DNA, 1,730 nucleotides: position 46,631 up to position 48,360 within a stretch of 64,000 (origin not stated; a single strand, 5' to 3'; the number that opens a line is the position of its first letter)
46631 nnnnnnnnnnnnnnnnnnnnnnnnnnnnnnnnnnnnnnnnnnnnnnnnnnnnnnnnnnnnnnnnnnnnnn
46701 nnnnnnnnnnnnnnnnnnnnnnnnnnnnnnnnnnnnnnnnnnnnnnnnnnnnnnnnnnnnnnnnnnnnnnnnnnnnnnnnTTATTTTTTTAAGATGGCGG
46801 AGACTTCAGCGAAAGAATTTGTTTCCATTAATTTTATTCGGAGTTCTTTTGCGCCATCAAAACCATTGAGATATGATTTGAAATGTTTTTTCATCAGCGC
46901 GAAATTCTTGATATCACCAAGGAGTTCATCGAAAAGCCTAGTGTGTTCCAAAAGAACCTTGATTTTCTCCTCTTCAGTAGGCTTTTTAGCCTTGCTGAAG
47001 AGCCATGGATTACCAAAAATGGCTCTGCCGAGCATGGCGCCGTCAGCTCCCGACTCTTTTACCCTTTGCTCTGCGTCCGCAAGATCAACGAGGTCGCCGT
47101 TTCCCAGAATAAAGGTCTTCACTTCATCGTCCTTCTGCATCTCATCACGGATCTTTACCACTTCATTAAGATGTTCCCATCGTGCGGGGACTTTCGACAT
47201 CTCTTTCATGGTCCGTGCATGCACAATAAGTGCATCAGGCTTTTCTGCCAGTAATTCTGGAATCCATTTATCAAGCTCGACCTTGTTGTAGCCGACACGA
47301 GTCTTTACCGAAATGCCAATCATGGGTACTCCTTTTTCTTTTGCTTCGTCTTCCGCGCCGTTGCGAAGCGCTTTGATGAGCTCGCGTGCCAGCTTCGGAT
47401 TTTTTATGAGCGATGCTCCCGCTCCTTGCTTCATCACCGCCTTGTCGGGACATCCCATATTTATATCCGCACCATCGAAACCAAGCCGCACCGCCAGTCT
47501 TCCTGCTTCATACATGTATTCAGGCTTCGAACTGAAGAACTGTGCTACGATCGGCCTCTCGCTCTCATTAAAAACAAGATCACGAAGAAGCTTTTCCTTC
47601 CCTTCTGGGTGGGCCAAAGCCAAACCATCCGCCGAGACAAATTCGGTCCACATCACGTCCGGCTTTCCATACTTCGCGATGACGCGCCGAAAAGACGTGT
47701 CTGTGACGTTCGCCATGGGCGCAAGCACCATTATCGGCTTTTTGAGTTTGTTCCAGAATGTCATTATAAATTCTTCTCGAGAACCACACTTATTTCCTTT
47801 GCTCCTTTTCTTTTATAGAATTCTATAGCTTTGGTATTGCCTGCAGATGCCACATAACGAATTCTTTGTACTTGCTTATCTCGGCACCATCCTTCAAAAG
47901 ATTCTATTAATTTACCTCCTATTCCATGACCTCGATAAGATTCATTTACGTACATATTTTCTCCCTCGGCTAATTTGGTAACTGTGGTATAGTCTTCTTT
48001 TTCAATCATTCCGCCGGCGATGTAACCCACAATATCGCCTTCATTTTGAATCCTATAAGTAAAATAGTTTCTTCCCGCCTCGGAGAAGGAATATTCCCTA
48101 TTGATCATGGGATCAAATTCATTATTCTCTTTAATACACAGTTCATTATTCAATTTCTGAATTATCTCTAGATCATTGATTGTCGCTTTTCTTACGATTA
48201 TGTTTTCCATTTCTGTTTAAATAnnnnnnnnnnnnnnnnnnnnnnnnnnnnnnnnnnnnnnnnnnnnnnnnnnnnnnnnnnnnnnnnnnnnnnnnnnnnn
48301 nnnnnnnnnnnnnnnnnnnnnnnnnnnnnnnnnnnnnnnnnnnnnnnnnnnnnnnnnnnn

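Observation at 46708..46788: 28-bp perfect AT-rich inverted repeat with a GC-rich nested hairpin loop, overlapping the dus stop codon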

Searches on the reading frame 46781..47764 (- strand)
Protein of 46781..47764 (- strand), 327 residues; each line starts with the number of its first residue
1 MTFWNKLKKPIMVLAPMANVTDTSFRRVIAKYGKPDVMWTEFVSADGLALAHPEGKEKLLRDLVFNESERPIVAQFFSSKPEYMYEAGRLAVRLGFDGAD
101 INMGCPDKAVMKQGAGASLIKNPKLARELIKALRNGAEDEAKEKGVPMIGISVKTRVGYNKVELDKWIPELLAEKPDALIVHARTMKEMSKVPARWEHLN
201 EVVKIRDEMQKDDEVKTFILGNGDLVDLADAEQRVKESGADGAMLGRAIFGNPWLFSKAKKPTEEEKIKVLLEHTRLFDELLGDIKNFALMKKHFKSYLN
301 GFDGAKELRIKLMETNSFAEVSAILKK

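Call 11: search_protein_families(library=pfam, proteins=[window:46781-47764:-])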
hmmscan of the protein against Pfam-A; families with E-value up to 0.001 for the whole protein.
window:46781-47764:- (327 aa): 1 family
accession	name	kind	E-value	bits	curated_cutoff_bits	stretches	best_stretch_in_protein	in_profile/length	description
PF01207.24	Dus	-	1.2e-53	182.7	20.4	1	14-321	2-298/311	Dihydrouridine synthase (Dus)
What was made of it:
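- Checked: The dus ORF (46781-47764, minus strand; Pfam Dus E=1e-53, call 11) ends with TAA at 46783-46781, inside the right-hand arm.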

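Call 16: find_encoding_contigs(protein=window:46784-47764:-, flank=6000, max_places=10)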
Protein window:46784-47764:- (327 aa): no gene with exactly this product is on record in the collection.

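Call 17: find_homologous_proteins(query=window:46784-47764:-, max_evalue=1e-40)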
Query window:46784-47764:- (327 aa): 7998 proteins with E <= 1e-40 among 8000 candidates; the best 120 are listed.
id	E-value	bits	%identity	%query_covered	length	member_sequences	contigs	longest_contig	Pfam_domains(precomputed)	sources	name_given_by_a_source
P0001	1.5e-204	696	100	97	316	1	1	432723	PF01207.24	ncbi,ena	-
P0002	1.2e-159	549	77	97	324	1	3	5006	PF01207.24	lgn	-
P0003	2.5e-159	548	77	96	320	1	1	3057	PF01207.24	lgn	-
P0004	4.3e-157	541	73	100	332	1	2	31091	PF01207.24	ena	-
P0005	9.5e-157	539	73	100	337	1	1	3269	PF01207.24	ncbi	-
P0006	8.8e-154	530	73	100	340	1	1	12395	PF01207.24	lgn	-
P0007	3.5e-153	528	72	100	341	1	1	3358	PF01207.24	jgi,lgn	-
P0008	4.0e-153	527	70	100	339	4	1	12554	PF01207.24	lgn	-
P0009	4.4e-153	527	72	99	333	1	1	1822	PF01207.24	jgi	jgi:tRNA-dihydrouridine synthase B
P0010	4.6e-153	527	72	100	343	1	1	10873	PF01207.24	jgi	jgi:tRNA-dihydrouridine synthase B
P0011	9.2e-153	526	70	100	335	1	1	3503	PF01207.24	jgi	jgi:tRNA-dihydrouridine synthase B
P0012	1.2e-152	526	73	100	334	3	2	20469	PF01207.24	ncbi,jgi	-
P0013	1.2e-152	526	76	94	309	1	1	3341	PF01207.24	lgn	-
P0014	2.9e-152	525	71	100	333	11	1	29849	PF01207.24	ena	-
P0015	4.8e-152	524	70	100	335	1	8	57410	PF01207.24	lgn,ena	-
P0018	1.3e-150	519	69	100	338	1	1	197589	PF01207.24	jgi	jgi:tRNA-dihydrouridine synthase B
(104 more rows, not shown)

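Call 18: find_encoding_contigs(protein=P0001, flank=10000, max_places=3)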
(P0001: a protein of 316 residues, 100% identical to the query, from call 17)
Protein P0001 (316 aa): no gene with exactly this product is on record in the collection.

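Call 19: find_encoding_contigs(protein=P0002, flank=5000, max_places=3)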
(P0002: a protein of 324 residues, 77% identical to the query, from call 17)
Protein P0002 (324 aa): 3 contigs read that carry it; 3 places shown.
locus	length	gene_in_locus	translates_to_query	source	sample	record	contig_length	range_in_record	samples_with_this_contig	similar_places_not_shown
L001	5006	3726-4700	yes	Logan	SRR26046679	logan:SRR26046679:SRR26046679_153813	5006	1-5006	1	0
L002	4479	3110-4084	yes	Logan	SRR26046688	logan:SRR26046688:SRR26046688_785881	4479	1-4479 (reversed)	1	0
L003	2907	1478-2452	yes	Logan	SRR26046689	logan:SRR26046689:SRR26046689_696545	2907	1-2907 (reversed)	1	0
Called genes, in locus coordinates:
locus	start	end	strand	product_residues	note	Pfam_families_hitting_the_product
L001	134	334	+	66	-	-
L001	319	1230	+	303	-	-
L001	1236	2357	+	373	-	PF00768:Peptidase_S11, PF13354:Beta-lactamase2 (weak)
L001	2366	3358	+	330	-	PF09587:PGA_cap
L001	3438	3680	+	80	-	-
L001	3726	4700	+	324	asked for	PF01207:Dus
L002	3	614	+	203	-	?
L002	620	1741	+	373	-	PF00768:Peptidase_S11, PF13354:Beta-lactamase2 (weak)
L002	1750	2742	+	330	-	PF09587:PGA_cap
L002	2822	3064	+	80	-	-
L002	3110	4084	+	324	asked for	PF01207:Dus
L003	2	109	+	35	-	?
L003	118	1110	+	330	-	PF09587:PGA_cap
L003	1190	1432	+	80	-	-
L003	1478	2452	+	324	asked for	PF01207:Dus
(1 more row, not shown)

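Call 20: find_encoding_contigs(protein=P0004, flank=5000, max_places=3)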
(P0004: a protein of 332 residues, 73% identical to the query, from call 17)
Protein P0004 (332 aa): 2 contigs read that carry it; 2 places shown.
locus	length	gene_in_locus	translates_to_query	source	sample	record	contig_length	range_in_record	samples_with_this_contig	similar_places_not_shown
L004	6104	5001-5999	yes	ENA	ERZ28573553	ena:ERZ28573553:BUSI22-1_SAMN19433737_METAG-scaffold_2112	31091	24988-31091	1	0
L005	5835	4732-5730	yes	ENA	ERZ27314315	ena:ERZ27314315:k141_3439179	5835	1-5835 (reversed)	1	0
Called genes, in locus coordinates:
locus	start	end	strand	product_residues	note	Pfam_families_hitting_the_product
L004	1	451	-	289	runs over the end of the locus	PF02481:DNA_processg_A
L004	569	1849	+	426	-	PF02403:Seryl_tRNA_N, PF00587:tRNA-synt_2b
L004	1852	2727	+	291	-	-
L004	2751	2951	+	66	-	-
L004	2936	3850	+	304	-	-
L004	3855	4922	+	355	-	PF00768:Peptidase_S11, PF13354:Beta-lactamase2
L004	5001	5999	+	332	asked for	PF01207:Dus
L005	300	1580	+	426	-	PF02403:Seryl_tRNA_N, PF00587:tRNA-synt_2b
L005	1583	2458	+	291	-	-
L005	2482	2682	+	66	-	-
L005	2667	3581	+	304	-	-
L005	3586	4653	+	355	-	PF00768:Peptidase_S11, PF13354:Beta-lactamase2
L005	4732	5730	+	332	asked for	PF01207:Dus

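Call 35: find_encoding_contigs(protein=P0015, flank=5000, max_places=2)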
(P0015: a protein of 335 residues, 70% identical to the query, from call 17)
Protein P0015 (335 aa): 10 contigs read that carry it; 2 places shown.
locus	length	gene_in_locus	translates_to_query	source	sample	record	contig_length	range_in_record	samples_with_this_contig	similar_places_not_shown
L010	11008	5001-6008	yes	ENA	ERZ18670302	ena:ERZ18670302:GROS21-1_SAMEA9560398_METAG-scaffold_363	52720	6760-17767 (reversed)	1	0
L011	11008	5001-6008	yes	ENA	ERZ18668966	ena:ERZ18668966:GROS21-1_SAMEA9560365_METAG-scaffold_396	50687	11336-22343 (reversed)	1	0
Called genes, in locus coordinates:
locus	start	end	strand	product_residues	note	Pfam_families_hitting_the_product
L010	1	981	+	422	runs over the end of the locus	PF02403:Seryl_tRNA_N, PF00587:tRNA-synt_2b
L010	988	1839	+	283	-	-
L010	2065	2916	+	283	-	-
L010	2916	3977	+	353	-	PF00768:Peptidase_S11, PF13354:Beta-lactamase2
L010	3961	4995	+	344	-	PF09587:PGA_cap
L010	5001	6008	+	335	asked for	PF01207:Dus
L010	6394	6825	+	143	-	PF16798:DUF5069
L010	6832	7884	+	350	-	PF05496:RuvB_N, PF01078:Mg_chelatase (weak), PF13177:DNA_pol3_delta2 (weak), PF00004:AAA, PF13173:AAA_14 (weak), PF13401:AAA_22 (faint), PF13177:DNA_pol3_delta2, PF12169:DNA_pol3_gamma3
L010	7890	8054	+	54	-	-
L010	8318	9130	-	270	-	PF01978:TrmB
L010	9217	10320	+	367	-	PF13458:Peripla_BP_6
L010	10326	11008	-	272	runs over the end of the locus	PF01978:TrmB (weak)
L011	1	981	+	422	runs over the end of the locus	PF02403:Seryl_tRNA_N, PF00587:tRNA-synt_2b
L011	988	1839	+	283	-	-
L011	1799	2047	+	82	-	-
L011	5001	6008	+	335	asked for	PF01207:Dus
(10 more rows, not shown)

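Call 36: find_encoding_contigs(protein=P0018, flank=5000, max_places=2)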
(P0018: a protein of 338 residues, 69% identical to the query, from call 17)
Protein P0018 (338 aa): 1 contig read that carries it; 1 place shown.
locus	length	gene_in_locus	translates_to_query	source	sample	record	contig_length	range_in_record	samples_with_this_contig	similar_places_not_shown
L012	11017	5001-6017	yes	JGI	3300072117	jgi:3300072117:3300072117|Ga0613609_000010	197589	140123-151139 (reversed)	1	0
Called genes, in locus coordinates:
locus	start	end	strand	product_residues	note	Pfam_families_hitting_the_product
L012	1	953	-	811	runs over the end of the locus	PF01751:Toprim, PF01131:Topoisom_bac, PF01396:Zn_ribbon_Top1, PF13368:Toprim_C_rpt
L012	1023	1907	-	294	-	PF02481:DNA_processg_A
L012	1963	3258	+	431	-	PF02403:Seryl_tRNA_N, PF00587:tRNA-synt_2b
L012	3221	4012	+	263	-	-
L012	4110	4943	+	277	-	-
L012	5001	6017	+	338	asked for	PF01207:Dus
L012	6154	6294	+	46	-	-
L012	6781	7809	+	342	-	PF05496:RuvB_N, PF13177:DNA_pol3_delta2 (weak), PF00004:AAA, PF13173:AAA_14 (weak), PF13401:AAA_22 (faint), PF13177:DNA_pol3_delta2, PF12169:DNA_pol3_gamma3 (weak)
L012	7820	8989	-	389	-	PF01078:Mg_chelatase (faint), PF05496:RuvB_N, PF20030:bpMoxR (faint), PF00004:AAA, PF07728:AAA_5, PF13173:AAA_14 (weak), PF16193:AAA_assoc_2, PF12002:MgsA_C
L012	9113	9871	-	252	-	-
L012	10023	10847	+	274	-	PF14321:DUF4382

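Call 37: find_encoding_contigs(protein=P0012, flank=5000, max_places=2)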
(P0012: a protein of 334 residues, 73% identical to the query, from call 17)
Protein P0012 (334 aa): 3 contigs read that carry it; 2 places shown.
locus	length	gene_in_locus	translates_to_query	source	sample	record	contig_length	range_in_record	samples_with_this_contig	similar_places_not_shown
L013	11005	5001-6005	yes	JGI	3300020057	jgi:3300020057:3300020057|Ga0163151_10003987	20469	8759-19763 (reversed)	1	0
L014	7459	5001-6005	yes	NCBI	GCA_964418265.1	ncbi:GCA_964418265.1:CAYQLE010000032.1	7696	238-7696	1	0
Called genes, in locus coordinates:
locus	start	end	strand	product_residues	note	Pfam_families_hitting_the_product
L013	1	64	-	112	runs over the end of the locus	-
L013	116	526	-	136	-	PF09424:YqeY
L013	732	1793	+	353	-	PF02646:RmuC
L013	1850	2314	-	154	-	-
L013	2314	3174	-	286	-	PF00459:Inositol_P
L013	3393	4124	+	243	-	PF01978:TrmB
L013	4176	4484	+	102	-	PF00829:Ribosomal_L21p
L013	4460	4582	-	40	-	-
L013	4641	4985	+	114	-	-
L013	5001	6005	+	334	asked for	PF01207:Dus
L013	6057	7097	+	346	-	PF05496:RuvB_N (weak), PF13177:DNA_pol3_delta2 (weak), PF00004:AAA, PF13173:AAA_14 (weak), PF13401:AAA_22 (faint), PF13177:DNA_pol3_delta2, PF12169:DNA_pol3_gamma3 (weak)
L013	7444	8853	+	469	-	PF01336:tRNA_anti-codon, PF00152:tRNA-synt_2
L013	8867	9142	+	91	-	PF01541:GIY-YIG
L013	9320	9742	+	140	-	-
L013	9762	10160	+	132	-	PF09945:DUF2177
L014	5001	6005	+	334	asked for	PF01207:Dus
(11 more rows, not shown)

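Call 48: list_cluster_members(proteins=[P0001])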
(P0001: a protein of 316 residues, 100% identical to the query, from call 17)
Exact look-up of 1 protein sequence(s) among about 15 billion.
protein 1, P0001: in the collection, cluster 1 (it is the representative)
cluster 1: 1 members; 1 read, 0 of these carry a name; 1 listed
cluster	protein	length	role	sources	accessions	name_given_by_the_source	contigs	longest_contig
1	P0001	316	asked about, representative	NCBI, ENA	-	-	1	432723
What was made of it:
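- On MITE / dispersed fold-back repeat (REP, Correia, RUP, ERIC): The rest of the source genome could not be retrieved (calls 16, 18, 48).
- Tried and rejected: The exact Dus protein and its database twin P0001 are not on record as gene positions (calls 16, 18), and the cluster look-up gave no accession (call 48).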

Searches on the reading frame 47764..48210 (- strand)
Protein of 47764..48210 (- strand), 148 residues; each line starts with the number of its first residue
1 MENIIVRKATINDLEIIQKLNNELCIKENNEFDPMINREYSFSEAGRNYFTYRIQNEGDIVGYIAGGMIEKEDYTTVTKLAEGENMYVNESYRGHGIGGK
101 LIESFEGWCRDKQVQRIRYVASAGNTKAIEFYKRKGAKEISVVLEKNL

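Call 11: search_protein_families(library=pfam, proteins=[window:47764-48210:-])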
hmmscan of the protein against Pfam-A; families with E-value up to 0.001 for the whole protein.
window:47764-48210:- (148 aa): 4 families
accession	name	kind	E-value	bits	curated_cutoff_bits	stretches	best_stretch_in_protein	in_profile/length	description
PF00583.31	Acetyltransf_1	-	4e-16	59.8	20.7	1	38-136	25-115/116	Acetyltransferase (GNAT) family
PF13508.13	Acetyltransf_7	-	7.8e-13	49.1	27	1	52-136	6-81/84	Acetyltransferase (GNAT) domain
PF13673.13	Acetyltransf_10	-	5.4e-08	33.3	23.6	1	30-146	11-116/128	Acetyltransferase (GNAT) domain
PF13420.13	Acetyltransf_4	-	0.00066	20.2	24.3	0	7-136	2-133/155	Acetyltransferase (GNAT) domain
